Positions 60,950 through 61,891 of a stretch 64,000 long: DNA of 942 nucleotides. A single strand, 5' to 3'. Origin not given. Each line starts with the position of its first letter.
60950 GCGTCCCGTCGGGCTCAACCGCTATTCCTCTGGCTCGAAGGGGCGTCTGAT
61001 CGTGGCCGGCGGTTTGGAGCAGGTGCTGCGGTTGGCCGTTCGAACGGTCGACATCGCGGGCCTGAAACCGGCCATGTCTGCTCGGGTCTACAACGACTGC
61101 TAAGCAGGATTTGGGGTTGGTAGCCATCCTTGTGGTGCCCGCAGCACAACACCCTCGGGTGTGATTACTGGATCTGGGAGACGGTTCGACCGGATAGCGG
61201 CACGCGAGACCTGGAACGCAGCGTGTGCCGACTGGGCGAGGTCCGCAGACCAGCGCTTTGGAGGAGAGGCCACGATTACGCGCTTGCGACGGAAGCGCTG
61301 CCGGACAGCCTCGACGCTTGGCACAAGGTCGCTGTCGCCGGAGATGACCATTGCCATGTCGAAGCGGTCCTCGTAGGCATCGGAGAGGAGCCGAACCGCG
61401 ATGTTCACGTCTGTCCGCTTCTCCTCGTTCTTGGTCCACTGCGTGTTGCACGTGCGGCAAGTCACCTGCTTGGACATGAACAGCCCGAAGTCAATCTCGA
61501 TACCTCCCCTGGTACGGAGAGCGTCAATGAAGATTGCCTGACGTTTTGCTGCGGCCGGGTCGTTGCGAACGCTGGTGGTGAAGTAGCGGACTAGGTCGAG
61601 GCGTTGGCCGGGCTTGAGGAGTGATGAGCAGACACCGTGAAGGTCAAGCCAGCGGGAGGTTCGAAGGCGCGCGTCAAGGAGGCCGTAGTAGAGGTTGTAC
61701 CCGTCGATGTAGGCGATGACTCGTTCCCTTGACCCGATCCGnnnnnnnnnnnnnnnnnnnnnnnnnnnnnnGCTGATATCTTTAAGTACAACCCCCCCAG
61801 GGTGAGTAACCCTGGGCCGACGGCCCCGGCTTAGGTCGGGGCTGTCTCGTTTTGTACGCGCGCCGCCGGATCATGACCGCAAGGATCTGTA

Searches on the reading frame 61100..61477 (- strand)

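Call 14: search_protein_families(library=pfam, proteins=[window:61100-61477:-], max_evalue=0.01)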
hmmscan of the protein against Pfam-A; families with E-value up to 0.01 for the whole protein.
window:61100-61477:- (125 aa): 1 family
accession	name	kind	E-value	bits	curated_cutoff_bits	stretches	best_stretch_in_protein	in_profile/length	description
PF01936.24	NYN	-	6.6e-11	43.3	24.2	1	13-85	69-139/145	NYN domain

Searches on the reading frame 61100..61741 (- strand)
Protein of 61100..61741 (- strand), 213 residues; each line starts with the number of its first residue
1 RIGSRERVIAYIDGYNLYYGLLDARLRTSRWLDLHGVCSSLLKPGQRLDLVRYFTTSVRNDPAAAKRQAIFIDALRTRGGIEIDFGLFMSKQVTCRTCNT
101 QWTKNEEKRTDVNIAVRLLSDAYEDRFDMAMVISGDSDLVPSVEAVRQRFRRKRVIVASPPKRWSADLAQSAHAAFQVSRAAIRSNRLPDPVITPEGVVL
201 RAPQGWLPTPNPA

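Call 38: search_protein_families(library=padloc, proteins=[window:61100-61741:-], max_evalue=0.001)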
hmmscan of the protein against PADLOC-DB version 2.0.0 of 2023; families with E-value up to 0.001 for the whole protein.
window:61100-61741:- (213 aa): 2 families
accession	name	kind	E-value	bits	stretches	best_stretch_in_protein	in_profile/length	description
PDLC04163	HEC-09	-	1.5e-80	267.6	1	6-206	2-202/203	-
PDLC01154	NYN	-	0.0008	16.9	1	110-158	231-277/310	"LabA-like protein, NYN family nuclease"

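Call 52: search_dna_similar(query=window:61100-61741:-, collection=plasmids, mode=protein, max_rows=40, rows=spread)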
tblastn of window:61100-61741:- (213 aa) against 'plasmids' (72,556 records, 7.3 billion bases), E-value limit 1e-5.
Records with a match: 433; places in all: 447; records where one place covers at least 80% of the query: 131.
Best place of each record, by identity: <60% 433.
By first word of the organism name: Klebsiella 207; Xanthomonas 55; Escherichia 46; Rhizobium 19; Pseudomonas 14; Enterobacter 12; Mycobacterium 12; Leptospira 7; Pantoea 6; Salmonella 5; and 34 more.
By predicted mobility (MOB-suite, as given by PLSDB): mobilizable 209; non-mobilizable 112; conjugative 112.
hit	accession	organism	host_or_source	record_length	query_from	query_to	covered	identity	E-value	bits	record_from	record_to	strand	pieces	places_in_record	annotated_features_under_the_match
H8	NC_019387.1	Thermus oshimai JL-2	-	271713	6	206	94%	43.6%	6e-48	174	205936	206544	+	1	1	NYN domain-containing protein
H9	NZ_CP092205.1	Leptospira weilii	Homo sapiens,blood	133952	2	207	97%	32.7%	1e-27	116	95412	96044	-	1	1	NYN domain-containing protein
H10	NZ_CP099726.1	Escherichia coli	culture,feces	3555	6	211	97%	32.1%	4e-28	117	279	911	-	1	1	NYN domain-containing protein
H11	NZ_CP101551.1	Klebsiella pneumoniae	Homo sapiens,sputum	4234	6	211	97%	30.6%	6e-26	111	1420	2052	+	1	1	NYN domain-containing protein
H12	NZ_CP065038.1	Leifsonia sp. ZF2019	Artipe eryx,metagenomic assembly,gut of ...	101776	7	206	94%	29.2%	3e-12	72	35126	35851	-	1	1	NYN domain-containing protein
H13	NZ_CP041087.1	Klebsiella pneumoniae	-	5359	4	206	95%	27.0%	2e-11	70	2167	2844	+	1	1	NYN domain-containing protein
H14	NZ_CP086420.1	Klebsiella pneumoniae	Homo sapiens,stool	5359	4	206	95%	27.0%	2e-11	70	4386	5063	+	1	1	NYN domain-containing protein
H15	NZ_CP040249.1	Mycobacterium avium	Homo sapiens,sputum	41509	7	191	87%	29.1%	6e-10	65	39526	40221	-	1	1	NYN domain-containing protein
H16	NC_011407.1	Escherichia coli SE11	-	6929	4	206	95%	26.5%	1e-11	70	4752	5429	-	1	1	NYN domain-containing protein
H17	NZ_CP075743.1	Escherichia coli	Sus scrofa,feacal sample,Pig feces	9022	4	206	95%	26.1%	3e-11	69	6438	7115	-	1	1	NYN domain-containing protein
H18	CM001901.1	Xanthomonas campestris pv. campestris str. CN16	Brassica rapa subsp. pekinensis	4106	11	160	70%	34.5%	1e-11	70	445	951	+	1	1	record has no annotation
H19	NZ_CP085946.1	Mycobacterium intracellulare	-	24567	7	191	87%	27.5%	3e-9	63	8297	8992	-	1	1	NYN domain-containing protein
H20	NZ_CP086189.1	Xanthomonas oryzae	Oryza sativa,monoisolate,rice leaf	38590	11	150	66%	36.0%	1e-12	73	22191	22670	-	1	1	NYN domain-containing protein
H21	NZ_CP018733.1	Xanthomonas hortorum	Solanum lycopersicum,pathogen ...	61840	11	150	66%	35.6%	2e-11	70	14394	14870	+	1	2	NYN domain-containing protein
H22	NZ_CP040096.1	Pantoea sp. SO10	whole organism,soil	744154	5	163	75%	31.0%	1e-10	67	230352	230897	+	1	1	NYN domain-containing protein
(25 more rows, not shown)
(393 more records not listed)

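Call 53: get_annotated_region(hit=H8, flank=1500)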
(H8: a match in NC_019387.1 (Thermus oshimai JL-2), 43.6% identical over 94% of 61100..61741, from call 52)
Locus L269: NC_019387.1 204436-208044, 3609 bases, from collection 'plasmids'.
description: Thermus oshimai JL-2 plasmid pTHEOS01, complete sequence
organism: Thermus oshimai JL-2 (NCBI taxid 751945)
taxonomy: Bacteria; Deinococcota; Deinococci; Thermales; Thermaceae; Thermus; Thermus oshimai; Thermus oshimai JL-2
host: -; source: -; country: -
typing (MOB-suite, as given by PLSDB): non-mobilizable; replicon rep_cluster_1062
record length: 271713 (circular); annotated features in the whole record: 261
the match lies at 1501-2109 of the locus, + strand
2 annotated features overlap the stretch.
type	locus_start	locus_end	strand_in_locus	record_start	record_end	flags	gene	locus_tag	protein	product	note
CDS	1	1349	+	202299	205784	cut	-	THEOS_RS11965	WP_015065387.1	helicase-related protein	-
CDS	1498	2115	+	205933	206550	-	-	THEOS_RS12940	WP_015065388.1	NYN domain-containing protein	-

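Call 54: get_annotated_region(hit=H10, flank=1500)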
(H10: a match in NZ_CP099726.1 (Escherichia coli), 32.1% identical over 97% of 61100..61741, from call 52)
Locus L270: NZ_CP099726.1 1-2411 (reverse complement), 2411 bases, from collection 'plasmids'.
description: Escherichia coli strain EC21GDE043 plasmid pGDE043-5, complete sequence
organism: Escherichia coli (NCBI taxid 562)
taxonomy: Bacteria; Pseudomonadota; Gammaproteobacteria; Enterobacterales; Enterobacteriaceae; Escherichia; Escherichia coli
host: -; source: culture,feces; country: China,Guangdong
typing (MOB-suite, as given by PLSDB): mobilizable; replicon rep_cluster_2350; relaxase MOBF
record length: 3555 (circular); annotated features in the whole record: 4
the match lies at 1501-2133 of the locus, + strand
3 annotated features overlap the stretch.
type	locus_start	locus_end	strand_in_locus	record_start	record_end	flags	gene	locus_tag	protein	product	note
CDS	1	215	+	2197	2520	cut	mobA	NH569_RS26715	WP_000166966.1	plasmid mobilization protein MobA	GO:0006355 - regulation of DNA-templated transcription [Evidence IEA]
CDS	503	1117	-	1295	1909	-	-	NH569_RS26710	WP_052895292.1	helix-turn-helix domain-containing protein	-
CDS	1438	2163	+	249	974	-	-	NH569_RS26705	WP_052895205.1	NYN domain-containing protein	-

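Call 55: get_annotated_region(hit=H9, flank=1500)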
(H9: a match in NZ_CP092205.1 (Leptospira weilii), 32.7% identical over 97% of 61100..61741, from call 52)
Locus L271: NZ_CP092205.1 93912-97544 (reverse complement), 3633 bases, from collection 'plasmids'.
description: Leptospira weilii strain FMAS_PD2 plasmid pLiSL18, complete sequence
organism: Leptospira weilii (NCBI taxid 28184)
taxonomy: Bacteria; Spirochaetota; Spirochaetia; Leptospirales; Leptospiraceae; Leptospira; Leptospira weilii
host: -; source: Homo sapiens,blood; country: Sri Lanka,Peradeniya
typing (MOB-suite, as given by PLSDB): non-mobilizable
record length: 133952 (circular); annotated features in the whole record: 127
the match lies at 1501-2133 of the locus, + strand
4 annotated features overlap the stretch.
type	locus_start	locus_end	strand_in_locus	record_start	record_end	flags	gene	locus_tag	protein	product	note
CDS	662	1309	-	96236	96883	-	-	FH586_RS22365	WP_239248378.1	hypothetical protein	-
CDS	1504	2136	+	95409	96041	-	-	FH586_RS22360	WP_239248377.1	NYN domain-containing protein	-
CDS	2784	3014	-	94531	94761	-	-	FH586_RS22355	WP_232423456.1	hypothetical protein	-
CDS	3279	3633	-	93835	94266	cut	-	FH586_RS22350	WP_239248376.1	hypothetical protein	-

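Call 68: find_related_loci(query=A7, collection=metagenome_contigs, flank=2500)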
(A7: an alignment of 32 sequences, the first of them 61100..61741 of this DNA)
Query A7 (213 aa) in metagenome_contigs; peptide patterns used: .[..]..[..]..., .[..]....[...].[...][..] (x = any residue, [..] = any of these).
600 stretches matched a pattern (row limit reached: there are more); 559 encode a relative of the query (tblastn E <= 1e-3); the best 80 are kept; 80 distinct loci.
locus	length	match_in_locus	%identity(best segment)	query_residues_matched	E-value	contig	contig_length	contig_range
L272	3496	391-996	50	7-206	7e-63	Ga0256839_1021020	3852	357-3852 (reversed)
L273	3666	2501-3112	45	6-206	8e-62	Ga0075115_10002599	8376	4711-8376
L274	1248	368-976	48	7-206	2e-64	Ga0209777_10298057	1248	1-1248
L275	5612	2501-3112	48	6-206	2e-60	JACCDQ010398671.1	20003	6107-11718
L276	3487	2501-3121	47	3-206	3e-60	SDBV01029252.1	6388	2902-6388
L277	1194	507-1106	46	5-206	4e-63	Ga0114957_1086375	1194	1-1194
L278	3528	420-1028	41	4-207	7e-60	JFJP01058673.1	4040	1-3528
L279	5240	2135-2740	47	7-206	9e-60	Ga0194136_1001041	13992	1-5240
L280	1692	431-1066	45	6-212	7e-60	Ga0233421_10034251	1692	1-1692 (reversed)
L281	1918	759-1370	46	7-207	1e-59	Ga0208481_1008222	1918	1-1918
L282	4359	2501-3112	45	7-210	4e-58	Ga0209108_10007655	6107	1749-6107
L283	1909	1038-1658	42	4-211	6e-59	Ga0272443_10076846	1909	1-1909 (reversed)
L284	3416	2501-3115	43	2-206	2e-57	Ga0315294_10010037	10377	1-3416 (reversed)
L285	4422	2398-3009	46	6-206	1e-57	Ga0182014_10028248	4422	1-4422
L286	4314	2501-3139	44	6-206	2e-57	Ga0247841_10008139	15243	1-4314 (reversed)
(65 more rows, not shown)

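Call 77: get_annotated_region(hit=H12, flank=700)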
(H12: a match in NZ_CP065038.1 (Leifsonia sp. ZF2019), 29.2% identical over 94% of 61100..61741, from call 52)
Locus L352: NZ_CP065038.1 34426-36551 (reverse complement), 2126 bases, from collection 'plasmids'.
description: Leifsonia sp. ZF2019 plasmid unnamed1, complete sequence
organism: Leifsonia sp. ZF2019 (NCBI taxid 2781978)
taxonomy: Bacteria; Actinomycetota; Actinomycetes; Micrococcales; Microbacteriaceae; Leifsonia; Leifsonia sp. ZF2019
host: -; source: Artipe eryx,metagenomic assembly,gut of larvae found on Gardenia jasminoides fruit; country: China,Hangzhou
typing (MOB-suite, as given by PLSDB): non-mobilizable; replicon rep_cluster_1547
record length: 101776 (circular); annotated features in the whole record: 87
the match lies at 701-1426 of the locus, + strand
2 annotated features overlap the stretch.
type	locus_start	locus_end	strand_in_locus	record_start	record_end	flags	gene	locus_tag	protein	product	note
CDS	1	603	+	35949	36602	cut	-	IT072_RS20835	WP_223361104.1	hypothetical protein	-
CDS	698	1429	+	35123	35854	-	-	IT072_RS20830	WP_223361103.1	NYN domain-containing protein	-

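Call 78: get_annotated_region(hit=H15, flank=700)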
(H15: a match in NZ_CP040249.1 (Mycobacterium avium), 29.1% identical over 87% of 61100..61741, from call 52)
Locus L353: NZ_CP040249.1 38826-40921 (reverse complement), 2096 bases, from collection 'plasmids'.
description: Mycobacterium avium subsp. hominissuis strain 101174 plasmid pMARIA, complete sequence
organism: Mycobacterium avium (NCBI taxid 439334)
taxonomy: Bacteria; Actinomycetota; Actinomycetes; Mycobacteriales; Mycobacteriaceae; Mycobacterium; Mycobacterium avium
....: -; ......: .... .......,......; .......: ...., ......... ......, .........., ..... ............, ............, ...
typing (MOB-suite, as given by PLSDB): mobilizable; relaxase MOBF
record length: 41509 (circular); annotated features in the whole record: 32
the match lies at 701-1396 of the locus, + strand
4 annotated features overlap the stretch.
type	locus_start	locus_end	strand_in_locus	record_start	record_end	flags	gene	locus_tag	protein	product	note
CDS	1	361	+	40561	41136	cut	-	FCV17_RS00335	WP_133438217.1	ParA family protein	-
CDS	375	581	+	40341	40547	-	-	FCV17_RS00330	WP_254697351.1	hypothetical protein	-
CDS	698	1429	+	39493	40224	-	-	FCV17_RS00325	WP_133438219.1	NYN domain-containing protein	-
CDS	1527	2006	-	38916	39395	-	-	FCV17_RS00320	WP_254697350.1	transposase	-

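Call 79: get_annotated_region(hit=H11, flank=700)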
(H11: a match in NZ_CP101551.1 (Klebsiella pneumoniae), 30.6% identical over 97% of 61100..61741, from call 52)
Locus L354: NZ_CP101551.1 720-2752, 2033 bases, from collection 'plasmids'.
description: Klebsiella pneumoniae subsp. pneumoniae strain KP82 plasmid p82_5, complete sequence
organism: Klebsiella pneumoniae (NCBI taxid 72407)
taxonomy: Bacteria; Pseudomonadota; Gammaproteobacteria; Enterobacterales; Enterobacteriaceae; Klebsiella; Klebsiella pneumoniae
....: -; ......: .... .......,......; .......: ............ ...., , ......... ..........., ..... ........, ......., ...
typing (MOB-suite, as given by PLSDB): non-mobilizable; replicon ColRNAI_rep_cluster_1987
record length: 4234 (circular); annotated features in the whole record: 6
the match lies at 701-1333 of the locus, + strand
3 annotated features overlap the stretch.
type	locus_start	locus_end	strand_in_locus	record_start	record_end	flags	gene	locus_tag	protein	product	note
CDS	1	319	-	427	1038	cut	-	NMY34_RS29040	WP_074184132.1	helix-turn-helix domain-containing protein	-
CDS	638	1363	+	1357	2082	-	-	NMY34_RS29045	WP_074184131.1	NYN domain-containing protein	-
CDS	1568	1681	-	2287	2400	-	-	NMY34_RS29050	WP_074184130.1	replication initiation protein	-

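Call 80: get_annotated_region(hit=H13, flank=700)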
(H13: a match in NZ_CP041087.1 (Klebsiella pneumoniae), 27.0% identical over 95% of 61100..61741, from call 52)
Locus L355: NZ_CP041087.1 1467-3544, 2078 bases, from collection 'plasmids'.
description: Klebsiella pneumoniae strain Kp202 plasmid pKp202_5, complete sequence
organism: Klebsiella pneumoniae (NCBI taxid 573)
taxonomy: Bacteria; Pseudomonadota; Gammaproteobacteria; Enterobacterales; Enterobacteriaceae; Klebsiella; Klebsiella pneumoniae
host: -; source: -; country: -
typing (MOB-suite, as given by PLSDB): mobilizable; replicon ColRNAI_rep_cluster_1987; relaxase MOBP
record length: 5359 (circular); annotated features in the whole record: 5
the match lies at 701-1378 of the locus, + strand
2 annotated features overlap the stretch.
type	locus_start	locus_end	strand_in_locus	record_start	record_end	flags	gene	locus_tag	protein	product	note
CDS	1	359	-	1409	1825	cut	-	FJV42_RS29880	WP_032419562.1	helix-turn-helix domain-containing protein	-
CDS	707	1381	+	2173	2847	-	-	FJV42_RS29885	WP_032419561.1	NYN domain-containing protein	-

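Call 81: get_annotated_region(hit=H20, flank=700)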
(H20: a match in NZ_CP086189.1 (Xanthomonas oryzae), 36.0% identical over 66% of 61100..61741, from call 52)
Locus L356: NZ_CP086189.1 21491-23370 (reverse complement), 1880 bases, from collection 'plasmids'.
description: Xanthomonas oryzae strain PXO79 plasmid unnamed1, complete sequence
organism: Xanthomonas oryzae (NCBI taxid 347)
taxonomy: Bacteria; Pseudomonadota; Gammaproteobacteria; Lysobacterales; Lysobacteraceae; Xanthomonas; Xanthomonas oryzae
host: -; source: Oryza sativa,monoisolate,rice leaf; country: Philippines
typing (MOB-suite, as given by PLSDB): conjugative; relaxase MOBF; mating-pair formation MPF_T
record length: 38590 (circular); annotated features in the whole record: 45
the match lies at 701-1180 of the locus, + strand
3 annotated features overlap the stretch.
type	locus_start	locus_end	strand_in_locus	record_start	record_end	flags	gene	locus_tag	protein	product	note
CDS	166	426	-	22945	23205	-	-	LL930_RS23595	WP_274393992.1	hypothetical protein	-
CDS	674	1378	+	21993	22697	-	-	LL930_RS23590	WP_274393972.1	NYN domain-containing protein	-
CDS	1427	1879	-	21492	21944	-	-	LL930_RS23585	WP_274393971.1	transposase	-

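Call 82: get_annotated_region(hit=H22, flank=700)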
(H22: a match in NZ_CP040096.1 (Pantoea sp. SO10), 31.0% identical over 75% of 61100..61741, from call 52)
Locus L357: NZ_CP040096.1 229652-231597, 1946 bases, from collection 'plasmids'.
description: Pantoea sp. SO10 plasmid unnamed1, complete sequence
organism: Pantoea sp. SO10 (NCBI taxid 2575375)
taxonomy: Bacteria; Pseudomonadota; Gammaproteobacteria; Enterobacterales; Erwiniaceae; Pantoea; Pantoea sp. SO10
host: -; source: whole organism,soil; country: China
typing (MOB-suite, as given by PLSDB): non-mobilizable; replicon rep_cluster_1232
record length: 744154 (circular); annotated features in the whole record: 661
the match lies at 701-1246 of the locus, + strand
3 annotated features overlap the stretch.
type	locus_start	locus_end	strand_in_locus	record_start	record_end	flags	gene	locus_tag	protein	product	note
CDS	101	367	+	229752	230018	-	-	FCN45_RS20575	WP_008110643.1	DksA/TraR family C4-type zinc finger protein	-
CDS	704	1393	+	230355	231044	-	-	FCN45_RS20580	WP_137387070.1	NYN domain-containing protein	-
CDS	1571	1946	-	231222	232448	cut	-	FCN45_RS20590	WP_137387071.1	M20/M25/M40 family metallo-hydrolase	-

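Call 88: search_solved_structures(query=A7, max_evalue=1)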
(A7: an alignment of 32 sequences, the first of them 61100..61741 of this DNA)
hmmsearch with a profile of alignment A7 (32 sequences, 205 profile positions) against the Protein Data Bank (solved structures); distinct sequences matched with E-value up to 1: 2.
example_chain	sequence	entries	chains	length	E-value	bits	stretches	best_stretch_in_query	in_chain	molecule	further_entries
2qip_A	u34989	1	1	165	0.00062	22.6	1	109-179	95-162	Protein of unknown function VPA0982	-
3qi7_A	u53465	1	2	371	0.7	12.6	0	104-177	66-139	Putative transcriptional regulator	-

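Call 98: predict_structure(alignment_id=A9)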
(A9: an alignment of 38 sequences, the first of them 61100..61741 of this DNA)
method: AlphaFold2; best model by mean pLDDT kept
length: 213 residues; sequences in the alignment: 38
mean_pLDDT: 91.5   pTM: 0.85
mean pLDDT of the five models: 91.5, 91.5, 91.4, 91.3, 91.2
residues with pLDDT >= 90: 169; 70-90: 27; 50-70: 14; < 50: 3
segments of 3 or more residues with pLDDT < 50: none
pLDDT, mean of each block of 10 residues (from residue 1): 82 95 94 98 96 90 92 96 77 83 68 94 98 97 98 97 96 97 96 96 92 55
secondary structure, 60 per line:
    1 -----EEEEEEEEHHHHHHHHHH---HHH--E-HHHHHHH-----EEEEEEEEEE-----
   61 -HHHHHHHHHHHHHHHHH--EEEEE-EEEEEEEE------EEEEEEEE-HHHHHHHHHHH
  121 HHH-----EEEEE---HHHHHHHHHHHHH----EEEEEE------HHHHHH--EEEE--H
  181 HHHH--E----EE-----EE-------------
elements in order: E6-13 H14-23 H34-40 E46-55 H62-78 E81-85 E87-94 E101-108 H110-123 E129-133 H137-149 E154-159 H166-171 E174-177 H180-184

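Call 100: fold_search(model_id=the predicted structure, library=pdb)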
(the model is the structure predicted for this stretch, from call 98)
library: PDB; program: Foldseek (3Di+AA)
matches with E <= 10: 1644; with E <= 0.001: 4
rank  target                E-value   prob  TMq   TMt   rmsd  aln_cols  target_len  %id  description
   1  2qip                  5.7e-10  1.00  0.58  0.74   5.5       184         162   20  Crystal structure of a protein of unknown function VPA0982 from Vibrio parahaemolyticus RIMD 2210633 (released 2007-07-24)
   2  5y0z_A                4.1e-04  0.99  0.36  0.29  12.9       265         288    8  Human SIRT2 in complex with a specific inhibitor, NPD11033 (released 2018-07-25)
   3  3w01_B                7.2e-04  0.91  0.26  0.25  11.0       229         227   14  Crystal structure of PcrB complexed with PEG from Staphylococcus aureus subsp. aureus Mu3 (released 2012-12-26)
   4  5y0z_B                9.2e-04  0.98  0.36  0.28  13.3       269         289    9  Human SIRT2 in complex with a specific inhibitor, NPD11033 (released 2018-07-25)
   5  8il0                  1.1e-03  0.97  0.36  0.20  11.7       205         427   13  Crystal structure of LmbT from Streptomyces lincolnensis NRRL ISP-5355 (released 2023-09-20)
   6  4e69_B                1.3e-03  0.97  0.34  0.25  10.2       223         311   12  Crystal structure of a sugar kinase (target EFI-502132) from Oceanicola granulosus, unliganded structure (released 2012-04-18)
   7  4e69_A                1.3e-03  0.97  0.33  0.25  11.2       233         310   12  Crystal structure of a sugar kinase (target EFI-502132) from Oceanicola granulosus, unliganded structure (released 2012-04-18)
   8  8ruw_C                1.5e-03  0.82  0.25  0.23  11.9       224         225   11  Crystal structure of Archaeoglobus fulgidus (S)-3-O-geranylgeranylglyceryl phosphate synthase (released 2024-10-16)
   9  3w01_A                1.6e-03  0.80  0.26  0.25  11.7       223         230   14  Crystal structure of PcrB complexed with PEG from Staphylococcus aureus subsp. aureus Mu3 (released 2012-12-26)
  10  8chd_A                1.7e-03  0.94  0.29  0.16   8.7       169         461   10  NtUGT1 in two conformations (released 2024-02-21)
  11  7d1i_C                2.6e-03  0.99  0.38  0.26   7.4       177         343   12  Crystal structure of acinetobacter baumannii MurG (released 2021-07-14)
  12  9vg0_A                2.6e-03  0.89  0.32  0.26  13.4       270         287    9  SIRT2 structure in complex with H3K18myr peptide (released 2025-09-24)
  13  1viz_B                2.8e-03  0.72  0.25  0.24  11.9       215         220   15  Crystal structure of an hypothetical protein (released 2003-12-30)
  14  4naf_B                3.0e-03  0.69  0.25  0.25  12.1       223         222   11  PrcB from Geobacillus kaustophilus, apo structure (released 2014-06-25)
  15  4nae_B                3.2e-03  0.75  0.25  0.25  12.0       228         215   11  PcrB from Geobacillus kaustophilus, with bound G1P (released 2014-06-25)
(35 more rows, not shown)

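Call 107: find_related_loci(query=A7, collection=viral_contigs, flank=1500)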
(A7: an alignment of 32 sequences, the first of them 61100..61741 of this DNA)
Query A7 (213 aa) in viral_contigs; peptide patterns used: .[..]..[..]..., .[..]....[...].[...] (x = any residue, [..] = any of these).
108 stretches matched a pattern; 92 encode a relative of the query (tblastn E <= 1e-3); the best 80 are kept; 80 distinct loci.
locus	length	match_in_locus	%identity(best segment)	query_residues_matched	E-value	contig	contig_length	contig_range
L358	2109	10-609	42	5-206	2e-53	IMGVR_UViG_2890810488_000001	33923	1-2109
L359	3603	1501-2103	40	5-206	1e-52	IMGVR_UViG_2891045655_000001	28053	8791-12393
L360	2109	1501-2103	42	6-206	1e-49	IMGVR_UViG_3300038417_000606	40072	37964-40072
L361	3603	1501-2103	34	7-207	2e-40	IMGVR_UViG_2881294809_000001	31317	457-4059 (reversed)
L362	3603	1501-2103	34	7-207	2e-40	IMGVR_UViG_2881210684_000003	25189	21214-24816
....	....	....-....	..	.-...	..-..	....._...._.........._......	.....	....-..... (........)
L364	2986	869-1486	36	2-208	4e-38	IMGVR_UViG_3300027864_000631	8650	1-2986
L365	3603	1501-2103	32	7-207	2e-38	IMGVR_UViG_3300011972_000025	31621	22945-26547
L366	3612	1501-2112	35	7-212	1e-37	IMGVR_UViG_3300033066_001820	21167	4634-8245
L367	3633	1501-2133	37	3-206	2e-36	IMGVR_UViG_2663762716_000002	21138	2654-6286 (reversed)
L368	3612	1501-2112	33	5-207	7e-36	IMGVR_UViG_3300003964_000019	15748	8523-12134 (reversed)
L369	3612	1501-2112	32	5-207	1e-35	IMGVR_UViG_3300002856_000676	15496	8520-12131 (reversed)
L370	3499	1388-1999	33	5-207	1e-35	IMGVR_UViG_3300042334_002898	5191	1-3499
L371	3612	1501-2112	33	5-207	1e-35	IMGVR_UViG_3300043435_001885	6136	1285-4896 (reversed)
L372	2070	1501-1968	40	7-163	2e-35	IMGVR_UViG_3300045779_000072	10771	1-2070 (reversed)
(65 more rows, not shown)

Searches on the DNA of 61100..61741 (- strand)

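Call 103: search_rna_families(sources=[L269, L347, L306, L274, L288], threshold=evalue, max_evalue=1)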
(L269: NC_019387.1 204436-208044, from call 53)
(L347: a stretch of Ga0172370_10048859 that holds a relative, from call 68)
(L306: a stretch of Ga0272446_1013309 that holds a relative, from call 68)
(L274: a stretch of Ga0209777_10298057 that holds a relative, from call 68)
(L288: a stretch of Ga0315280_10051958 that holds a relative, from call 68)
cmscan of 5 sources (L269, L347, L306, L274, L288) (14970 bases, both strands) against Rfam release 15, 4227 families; matches with E-value up to 1: 7.
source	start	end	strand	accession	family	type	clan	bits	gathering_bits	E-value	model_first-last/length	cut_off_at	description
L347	3167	3239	-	RF04240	mir-4716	Gene; miRNA;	-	29.8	76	0.0094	1-84/84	no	mir-4716 microRNA precursor family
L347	3207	3281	-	RF03573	mir-1954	Gene; miRNA;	-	27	99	0.031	1-82/82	no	mir-1954 microRNA precursor family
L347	3155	3252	-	RF03173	mir-4504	Gene; miRNA;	-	26.9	104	0.083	1-92/92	no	mir-4504 microRNA precursor family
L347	3167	3239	-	RF04239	mir-4679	Gene; miRNA;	-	24.6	88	0.68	1-75/75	no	mir-4679 microRNA precursor family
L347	3254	3318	-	RF04067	mir-4520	Gene; miRNA;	-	23.1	90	0.25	1-70/70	no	mir-4520 microRNA precursor family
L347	3205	3283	-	RF00706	mir-263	Gene; miRNA;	CL00093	22.6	51.3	0.12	1-86/86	no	mir-263 microRNA precursor family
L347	3169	3237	-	RF02017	mir-1912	Gene; miRNA;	-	21.2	72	0.82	1-77/77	no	mir-1912 microRNA precursor family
